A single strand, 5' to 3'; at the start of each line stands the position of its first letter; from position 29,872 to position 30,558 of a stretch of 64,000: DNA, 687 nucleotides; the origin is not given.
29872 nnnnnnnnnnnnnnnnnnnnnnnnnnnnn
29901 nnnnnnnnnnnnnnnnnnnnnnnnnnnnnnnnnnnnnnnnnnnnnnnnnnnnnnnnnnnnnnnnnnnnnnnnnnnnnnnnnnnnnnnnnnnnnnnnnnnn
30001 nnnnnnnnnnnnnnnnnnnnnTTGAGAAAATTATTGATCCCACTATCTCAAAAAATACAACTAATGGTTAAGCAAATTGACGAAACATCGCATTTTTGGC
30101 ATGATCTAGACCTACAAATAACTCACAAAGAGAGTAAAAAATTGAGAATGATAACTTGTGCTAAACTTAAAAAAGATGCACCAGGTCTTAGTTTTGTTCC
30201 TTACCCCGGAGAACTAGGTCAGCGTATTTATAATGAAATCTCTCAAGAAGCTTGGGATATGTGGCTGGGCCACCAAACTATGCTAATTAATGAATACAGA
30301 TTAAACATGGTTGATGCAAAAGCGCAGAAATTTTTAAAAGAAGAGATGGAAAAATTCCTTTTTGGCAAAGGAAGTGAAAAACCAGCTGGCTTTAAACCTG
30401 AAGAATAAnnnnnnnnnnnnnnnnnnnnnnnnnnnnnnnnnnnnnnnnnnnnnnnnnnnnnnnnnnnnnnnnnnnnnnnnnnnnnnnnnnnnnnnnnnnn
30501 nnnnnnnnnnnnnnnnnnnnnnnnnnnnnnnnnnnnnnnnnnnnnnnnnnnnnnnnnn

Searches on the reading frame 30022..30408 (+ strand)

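Call 18: search_protein_families(library=ncbifam, proteins=[window:30022-30408:+], max_evalue=0.001)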
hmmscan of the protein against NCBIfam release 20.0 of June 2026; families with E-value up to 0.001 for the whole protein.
window:30022-30408:+ (128 aa): 1 family
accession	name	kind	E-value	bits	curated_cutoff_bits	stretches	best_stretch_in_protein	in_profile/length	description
NF003817.0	PRK05408.1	equivalog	9.1e-41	137.6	74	1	42-127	3-88/90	oxidative damage protection protein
